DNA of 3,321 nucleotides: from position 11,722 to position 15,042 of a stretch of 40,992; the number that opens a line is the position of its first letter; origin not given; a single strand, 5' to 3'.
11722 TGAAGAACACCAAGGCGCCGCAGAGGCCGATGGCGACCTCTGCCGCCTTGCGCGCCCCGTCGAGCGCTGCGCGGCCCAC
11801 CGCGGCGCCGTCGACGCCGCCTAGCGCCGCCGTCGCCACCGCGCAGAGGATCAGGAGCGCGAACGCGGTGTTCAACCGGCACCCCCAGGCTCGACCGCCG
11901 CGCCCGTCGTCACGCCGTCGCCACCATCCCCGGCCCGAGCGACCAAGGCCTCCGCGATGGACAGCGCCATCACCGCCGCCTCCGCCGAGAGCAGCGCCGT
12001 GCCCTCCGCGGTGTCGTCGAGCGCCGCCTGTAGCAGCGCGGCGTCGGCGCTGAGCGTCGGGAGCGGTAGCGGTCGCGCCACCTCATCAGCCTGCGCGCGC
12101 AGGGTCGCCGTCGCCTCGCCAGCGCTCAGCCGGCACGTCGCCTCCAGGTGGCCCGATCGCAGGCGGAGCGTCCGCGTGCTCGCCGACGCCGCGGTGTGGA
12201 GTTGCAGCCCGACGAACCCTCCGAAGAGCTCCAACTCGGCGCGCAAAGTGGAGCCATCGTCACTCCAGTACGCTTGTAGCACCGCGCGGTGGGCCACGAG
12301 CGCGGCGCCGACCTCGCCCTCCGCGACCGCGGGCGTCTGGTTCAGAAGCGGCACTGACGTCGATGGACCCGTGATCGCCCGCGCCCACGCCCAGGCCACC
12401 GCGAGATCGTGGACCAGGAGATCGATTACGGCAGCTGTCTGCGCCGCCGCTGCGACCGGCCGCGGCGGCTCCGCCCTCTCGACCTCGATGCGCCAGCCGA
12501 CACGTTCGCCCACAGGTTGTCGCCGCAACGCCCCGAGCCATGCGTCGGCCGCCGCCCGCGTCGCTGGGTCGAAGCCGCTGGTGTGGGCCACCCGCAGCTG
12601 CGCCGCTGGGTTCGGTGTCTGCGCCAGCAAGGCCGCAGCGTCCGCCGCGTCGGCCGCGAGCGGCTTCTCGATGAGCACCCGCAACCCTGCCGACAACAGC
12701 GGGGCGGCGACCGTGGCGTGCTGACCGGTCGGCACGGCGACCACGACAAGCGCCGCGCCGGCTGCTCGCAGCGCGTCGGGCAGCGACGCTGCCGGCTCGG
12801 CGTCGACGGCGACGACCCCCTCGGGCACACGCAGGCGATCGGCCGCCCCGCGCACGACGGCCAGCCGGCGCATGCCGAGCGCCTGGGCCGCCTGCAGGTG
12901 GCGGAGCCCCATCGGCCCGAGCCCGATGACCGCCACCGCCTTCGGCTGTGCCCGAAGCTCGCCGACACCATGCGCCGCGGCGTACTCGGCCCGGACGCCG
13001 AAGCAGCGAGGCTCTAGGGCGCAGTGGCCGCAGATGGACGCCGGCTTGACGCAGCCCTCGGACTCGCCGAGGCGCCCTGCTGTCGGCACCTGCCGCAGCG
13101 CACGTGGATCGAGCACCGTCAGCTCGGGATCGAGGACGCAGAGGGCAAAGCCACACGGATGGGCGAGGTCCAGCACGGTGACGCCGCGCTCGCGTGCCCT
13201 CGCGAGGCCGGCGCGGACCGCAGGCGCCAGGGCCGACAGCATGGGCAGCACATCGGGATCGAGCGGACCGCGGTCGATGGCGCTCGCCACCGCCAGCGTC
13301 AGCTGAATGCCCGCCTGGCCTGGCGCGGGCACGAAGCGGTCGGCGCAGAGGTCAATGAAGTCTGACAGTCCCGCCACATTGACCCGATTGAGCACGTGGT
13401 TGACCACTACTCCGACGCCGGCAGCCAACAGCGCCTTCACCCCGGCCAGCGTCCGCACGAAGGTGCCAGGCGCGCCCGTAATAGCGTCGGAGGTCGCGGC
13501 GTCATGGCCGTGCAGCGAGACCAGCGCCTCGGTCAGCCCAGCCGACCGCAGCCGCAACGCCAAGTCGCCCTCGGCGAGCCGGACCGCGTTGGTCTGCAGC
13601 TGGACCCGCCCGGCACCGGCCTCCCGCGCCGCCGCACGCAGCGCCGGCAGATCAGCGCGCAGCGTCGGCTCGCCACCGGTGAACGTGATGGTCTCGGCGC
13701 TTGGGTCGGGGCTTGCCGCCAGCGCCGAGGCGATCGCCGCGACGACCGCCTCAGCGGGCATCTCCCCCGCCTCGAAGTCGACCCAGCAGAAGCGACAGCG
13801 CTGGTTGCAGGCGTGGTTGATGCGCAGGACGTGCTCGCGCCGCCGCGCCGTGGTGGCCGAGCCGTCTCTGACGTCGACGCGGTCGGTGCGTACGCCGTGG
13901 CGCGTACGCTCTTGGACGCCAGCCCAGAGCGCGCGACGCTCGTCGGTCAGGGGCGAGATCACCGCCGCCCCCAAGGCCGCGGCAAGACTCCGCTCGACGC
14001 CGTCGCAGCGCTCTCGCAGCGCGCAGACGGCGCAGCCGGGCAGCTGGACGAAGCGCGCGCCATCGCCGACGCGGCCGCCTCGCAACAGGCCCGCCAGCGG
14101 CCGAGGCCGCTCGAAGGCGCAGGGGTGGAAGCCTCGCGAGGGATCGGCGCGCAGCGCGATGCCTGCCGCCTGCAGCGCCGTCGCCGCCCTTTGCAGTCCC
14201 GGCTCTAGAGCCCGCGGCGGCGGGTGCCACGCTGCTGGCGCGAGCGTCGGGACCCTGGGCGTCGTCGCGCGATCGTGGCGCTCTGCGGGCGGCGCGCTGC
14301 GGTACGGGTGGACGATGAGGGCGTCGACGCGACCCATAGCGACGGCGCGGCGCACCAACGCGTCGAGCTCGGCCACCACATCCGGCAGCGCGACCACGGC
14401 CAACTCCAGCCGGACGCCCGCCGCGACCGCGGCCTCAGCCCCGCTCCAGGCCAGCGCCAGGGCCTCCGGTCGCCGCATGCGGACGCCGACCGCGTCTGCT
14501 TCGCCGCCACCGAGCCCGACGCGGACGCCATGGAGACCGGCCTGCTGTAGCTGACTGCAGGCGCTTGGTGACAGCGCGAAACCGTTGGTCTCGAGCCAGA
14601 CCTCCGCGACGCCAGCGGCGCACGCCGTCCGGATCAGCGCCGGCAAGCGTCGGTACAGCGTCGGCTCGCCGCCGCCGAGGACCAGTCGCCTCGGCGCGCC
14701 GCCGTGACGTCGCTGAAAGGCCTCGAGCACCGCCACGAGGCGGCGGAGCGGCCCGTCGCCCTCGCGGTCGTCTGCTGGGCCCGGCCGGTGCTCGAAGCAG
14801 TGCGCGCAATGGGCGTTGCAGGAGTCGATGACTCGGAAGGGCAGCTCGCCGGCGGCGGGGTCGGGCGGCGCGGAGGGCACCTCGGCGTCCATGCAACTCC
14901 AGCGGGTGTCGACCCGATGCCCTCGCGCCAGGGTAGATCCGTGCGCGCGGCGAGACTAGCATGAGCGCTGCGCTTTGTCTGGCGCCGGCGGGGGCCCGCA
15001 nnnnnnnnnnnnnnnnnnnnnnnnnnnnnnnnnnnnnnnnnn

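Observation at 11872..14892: Single 1006-aa polypeptide with two complete radical SAM cores and a Gfo/Idh/MocA dehydrogenase domain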

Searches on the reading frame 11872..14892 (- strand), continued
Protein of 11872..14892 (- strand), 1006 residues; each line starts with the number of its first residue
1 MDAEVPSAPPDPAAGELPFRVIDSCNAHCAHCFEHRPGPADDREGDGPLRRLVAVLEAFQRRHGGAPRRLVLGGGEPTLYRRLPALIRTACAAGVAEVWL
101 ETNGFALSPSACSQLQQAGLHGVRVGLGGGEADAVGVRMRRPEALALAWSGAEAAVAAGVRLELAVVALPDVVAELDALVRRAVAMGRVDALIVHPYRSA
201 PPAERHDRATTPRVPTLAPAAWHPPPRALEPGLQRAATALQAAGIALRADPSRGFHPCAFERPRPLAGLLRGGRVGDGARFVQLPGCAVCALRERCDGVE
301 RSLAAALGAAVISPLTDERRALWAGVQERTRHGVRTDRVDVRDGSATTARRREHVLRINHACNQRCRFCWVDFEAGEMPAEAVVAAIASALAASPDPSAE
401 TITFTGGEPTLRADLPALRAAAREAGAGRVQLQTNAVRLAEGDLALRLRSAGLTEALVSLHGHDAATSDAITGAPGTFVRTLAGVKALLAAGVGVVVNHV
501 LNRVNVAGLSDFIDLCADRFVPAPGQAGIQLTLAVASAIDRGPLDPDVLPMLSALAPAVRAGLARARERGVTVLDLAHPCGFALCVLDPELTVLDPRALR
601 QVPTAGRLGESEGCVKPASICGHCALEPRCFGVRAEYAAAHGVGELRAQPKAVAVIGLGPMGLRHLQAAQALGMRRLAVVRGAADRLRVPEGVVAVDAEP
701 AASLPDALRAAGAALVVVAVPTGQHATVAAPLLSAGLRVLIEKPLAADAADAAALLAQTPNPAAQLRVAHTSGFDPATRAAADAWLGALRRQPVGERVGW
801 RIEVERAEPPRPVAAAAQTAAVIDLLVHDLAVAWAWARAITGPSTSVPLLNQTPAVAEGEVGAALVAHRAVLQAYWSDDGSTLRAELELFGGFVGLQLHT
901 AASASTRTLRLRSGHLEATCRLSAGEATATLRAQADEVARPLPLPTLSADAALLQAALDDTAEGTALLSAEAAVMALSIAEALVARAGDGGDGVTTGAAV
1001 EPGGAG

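Call 77: find_encoding_contigs(protein=P0042, flank=10000, max_places=2)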
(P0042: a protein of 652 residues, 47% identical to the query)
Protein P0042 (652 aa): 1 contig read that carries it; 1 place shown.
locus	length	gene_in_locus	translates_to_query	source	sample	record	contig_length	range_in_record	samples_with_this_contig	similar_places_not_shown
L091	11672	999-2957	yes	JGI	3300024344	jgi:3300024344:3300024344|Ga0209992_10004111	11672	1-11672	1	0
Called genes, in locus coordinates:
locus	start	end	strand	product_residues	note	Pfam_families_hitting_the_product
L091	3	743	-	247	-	?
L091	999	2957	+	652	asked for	PF04055:Radical_SAM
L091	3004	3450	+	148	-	-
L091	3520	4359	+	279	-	PF02749:QRPTase_N, PF01729:QRPTase_C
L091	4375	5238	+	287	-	PF03099:BPL_LplA_LipB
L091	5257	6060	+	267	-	PF03309:Pan_kinase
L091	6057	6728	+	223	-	PF04055:Radical_SAM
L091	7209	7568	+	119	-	-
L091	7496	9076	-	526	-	PF12801:Fer4_5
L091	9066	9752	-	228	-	PF25160:LdpA_Fe-S-bd (faint), PF12838:Fer4_7, PF13237:Fer4_10 (weak), PF12838:Fer4_7 (weak), PF13237:Fer4_10 (weak), PF14697:Fer4_21, PF12838:Fer4_7 (weak), PF13187:Fer4_9 (weak), +5 more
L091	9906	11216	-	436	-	PF01612:DNA_pol_A_exo1, PF00570:HRDC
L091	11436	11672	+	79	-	?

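Call 86: search_protein_families(library=padloc, proteins=[window:11872-14892:-, L008:9620-9928:+, L008:10001-11875:+, L008:7713-9623:+, L008:11872-13134:+, L008:5106-7700:+], max_evalue=0.001)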
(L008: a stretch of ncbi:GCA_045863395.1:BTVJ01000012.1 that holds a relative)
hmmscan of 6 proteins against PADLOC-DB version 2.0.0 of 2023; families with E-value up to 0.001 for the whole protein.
window:11872-14892:- (1006 aa): 3 families
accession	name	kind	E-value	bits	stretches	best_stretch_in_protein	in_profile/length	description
PDLC02903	pVip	-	4.8e-25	86.5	2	358-514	6-159/257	Viperins not associated with kinases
PDLC02904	pVip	-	8.2e-19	66.1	2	358-514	9-160/262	Viperins associated with kinases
PDLC02905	pVip-kinase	-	3.3e-11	41.1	1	358-515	188-352/474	Viperin-kinase fusion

L008:9620-9928:+ (102 aa): 0 families

L008:10001-11875:+ (624 aa): 3 families
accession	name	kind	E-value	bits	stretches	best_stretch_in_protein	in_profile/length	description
PDLC02903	pVip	-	3.4e-26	90.3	2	314-464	3-152/257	Viperins not associated with kinases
PDLC02904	pVip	-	1.4e-24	85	2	317-464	9-156/262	Viperins associated with kinases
PDLC02905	pVip-kinase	-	9.1e-14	49.5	2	316-395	187-273/474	Viperin-kinase fusion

L008:7713-9623:+ (636 aa): 3 families
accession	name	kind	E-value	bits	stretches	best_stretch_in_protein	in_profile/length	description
PDLC02903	pVip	-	8.2e-25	85.7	2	318-468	3-154/257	Viperins not associated with kinases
PDLC02904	pVip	-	1.1e-22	78.8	2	319-467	7-157/262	Viperins associated with kinases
PDLC02905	pVip-kinase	-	9.2e-16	56.1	2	318-420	185-293/474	Viperin-kinase fusion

L008:11872-13134:+ (420 aa): 0 families

L008:5106-7700:+ (864 aa): 0 families

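Call 89: find_encoding_contigs(protein=P0046, flank=8000, max_places=3)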
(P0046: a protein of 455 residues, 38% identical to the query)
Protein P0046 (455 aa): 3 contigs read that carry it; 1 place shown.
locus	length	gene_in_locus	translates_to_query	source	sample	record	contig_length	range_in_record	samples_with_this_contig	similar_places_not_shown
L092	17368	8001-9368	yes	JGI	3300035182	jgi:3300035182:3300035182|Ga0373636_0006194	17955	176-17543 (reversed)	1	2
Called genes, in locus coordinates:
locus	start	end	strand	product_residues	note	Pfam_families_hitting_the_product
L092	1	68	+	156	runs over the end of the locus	PF00572:Ribosomal_L13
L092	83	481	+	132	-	PF00380:Ribosomal_S9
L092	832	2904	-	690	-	PF01551:Peptidase_M23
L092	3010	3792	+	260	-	PF00515:TPR_1 (weak), PF07719:TPR_2 (weak), PF13181:TPR_8 (weak), PF13424:TPR_12, PF13428:TPR_14 (weak), PF13414:TPR_11 (weak), PF14559:TPR_19, PF13432:TPR_16, +11 more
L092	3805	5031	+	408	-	PF09835:DUF2062, PF13489:Methyltransf_23, PF00891:Methyltransf_2 (weak), PF13649:Methyltransf_25, PF13847:Methyltransf_31 (weak), PF08241:Methyltransf_11 (weak), PF08242:Methyltransf_12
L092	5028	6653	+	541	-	PF07969:Amidohydro_3, PF01979:Amidohydro_1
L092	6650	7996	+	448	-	PF01979:Amidohydro_1, PF07969:Amidohydro_3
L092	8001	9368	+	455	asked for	PF04055:Radical_SAM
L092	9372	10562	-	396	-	PF13472:Lipase_GDSL_2 (weak)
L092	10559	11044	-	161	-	-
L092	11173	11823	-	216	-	PF00440:TetR_N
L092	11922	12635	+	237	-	PF05019:Coq4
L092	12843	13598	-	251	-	PF00027:cNMP_binding, PF13545:HTH_Crp_2, PF00325:Crp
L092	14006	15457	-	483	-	PF00478:IMPDH, PF00571:CBS, PF03060:NMO, PF01070:FMN_dh (weak)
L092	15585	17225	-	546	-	PF00672:HAMP, PF00512:HisKA, PF02518:HATPase_c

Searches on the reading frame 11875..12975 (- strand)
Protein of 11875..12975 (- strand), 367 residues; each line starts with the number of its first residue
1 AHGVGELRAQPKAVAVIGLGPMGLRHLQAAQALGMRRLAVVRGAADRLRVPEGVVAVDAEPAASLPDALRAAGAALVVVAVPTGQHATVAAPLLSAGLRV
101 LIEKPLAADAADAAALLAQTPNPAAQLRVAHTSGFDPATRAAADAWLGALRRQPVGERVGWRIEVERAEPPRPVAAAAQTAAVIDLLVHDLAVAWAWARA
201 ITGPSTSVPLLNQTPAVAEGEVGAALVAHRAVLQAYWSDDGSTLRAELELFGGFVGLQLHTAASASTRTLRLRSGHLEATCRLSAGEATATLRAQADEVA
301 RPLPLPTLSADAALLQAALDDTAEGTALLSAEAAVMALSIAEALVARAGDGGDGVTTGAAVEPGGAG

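Call 41: search_solved_structures(query=window:11875-12975:-, max_evalue=0.001, show_alignments=3)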
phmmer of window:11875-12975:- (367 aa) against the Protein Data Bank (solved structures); distinct sequences matched with E-value up to 0.001: 17.
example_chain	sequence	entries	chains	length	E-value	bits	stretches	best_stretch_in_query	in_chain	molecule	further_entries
7bvj_A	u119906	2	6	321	8.9e-08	35.3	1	15-194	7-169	Oxidoreductase, NAD-binding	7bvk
3c1a_A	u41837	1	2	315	1.2e-07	34.8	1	10-142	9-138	Putative oxidoreductase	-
8w9s_A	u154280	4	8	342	1.2e-06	31.6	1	11-198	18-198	NADH-dependent dihydrogenase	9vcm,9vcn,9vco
9azo_A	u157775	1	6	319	2.6e-05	27.2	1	13-139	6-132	PmdC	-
3ec7_A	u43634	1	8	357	3.4e-05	26.8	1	14-129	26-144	Putative Dehydrogenase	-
4hkt_A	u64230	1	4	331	5.9e-05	26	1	16-145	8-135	Inositol 2-dehydrogenase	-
6nor_A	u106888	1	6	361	6e-05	26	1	12-144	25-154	Putative NAD dependent dehydrogenase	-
1h6a_A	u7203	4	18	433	8.3e-05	25.5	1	14-143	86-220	PRECURSOR FORM OF GLUCOSE-FRUCTOSE OXIDOREDUCTASE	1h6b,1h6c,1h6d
1ofg_A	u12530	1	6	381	8.7e-05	25.5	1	14-143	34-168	GLUCOSE-FRUCTOSE OXIDOREDUCTASE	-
3e82_A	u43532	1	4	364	8.9e-05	25.4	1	14-136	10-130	Putative oxidoreductase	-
1ryd_A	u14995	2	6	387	9e-05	25.4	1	14-143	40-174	glucose-fructose oxidoreductase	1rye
1evj_A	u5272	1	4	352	0.00013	24.9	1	14-143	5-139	GLUCOSE-FRUCTOSE OXIDOREDUCTASE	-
3q2k_A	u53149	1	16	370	0.00025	24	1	15-118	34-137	oxidoreductase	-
6ktj_A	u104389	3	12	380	0.00029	23.7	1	14-170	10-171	Scyllo-inositol dehydrogenase with L-glucose dehydrogenase activity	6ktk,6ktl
5ya8_A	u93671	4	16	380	0.00031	23.7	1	14-156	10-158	Scyllo-inositol dehydrogenase with L-glucose dehydrogenase activity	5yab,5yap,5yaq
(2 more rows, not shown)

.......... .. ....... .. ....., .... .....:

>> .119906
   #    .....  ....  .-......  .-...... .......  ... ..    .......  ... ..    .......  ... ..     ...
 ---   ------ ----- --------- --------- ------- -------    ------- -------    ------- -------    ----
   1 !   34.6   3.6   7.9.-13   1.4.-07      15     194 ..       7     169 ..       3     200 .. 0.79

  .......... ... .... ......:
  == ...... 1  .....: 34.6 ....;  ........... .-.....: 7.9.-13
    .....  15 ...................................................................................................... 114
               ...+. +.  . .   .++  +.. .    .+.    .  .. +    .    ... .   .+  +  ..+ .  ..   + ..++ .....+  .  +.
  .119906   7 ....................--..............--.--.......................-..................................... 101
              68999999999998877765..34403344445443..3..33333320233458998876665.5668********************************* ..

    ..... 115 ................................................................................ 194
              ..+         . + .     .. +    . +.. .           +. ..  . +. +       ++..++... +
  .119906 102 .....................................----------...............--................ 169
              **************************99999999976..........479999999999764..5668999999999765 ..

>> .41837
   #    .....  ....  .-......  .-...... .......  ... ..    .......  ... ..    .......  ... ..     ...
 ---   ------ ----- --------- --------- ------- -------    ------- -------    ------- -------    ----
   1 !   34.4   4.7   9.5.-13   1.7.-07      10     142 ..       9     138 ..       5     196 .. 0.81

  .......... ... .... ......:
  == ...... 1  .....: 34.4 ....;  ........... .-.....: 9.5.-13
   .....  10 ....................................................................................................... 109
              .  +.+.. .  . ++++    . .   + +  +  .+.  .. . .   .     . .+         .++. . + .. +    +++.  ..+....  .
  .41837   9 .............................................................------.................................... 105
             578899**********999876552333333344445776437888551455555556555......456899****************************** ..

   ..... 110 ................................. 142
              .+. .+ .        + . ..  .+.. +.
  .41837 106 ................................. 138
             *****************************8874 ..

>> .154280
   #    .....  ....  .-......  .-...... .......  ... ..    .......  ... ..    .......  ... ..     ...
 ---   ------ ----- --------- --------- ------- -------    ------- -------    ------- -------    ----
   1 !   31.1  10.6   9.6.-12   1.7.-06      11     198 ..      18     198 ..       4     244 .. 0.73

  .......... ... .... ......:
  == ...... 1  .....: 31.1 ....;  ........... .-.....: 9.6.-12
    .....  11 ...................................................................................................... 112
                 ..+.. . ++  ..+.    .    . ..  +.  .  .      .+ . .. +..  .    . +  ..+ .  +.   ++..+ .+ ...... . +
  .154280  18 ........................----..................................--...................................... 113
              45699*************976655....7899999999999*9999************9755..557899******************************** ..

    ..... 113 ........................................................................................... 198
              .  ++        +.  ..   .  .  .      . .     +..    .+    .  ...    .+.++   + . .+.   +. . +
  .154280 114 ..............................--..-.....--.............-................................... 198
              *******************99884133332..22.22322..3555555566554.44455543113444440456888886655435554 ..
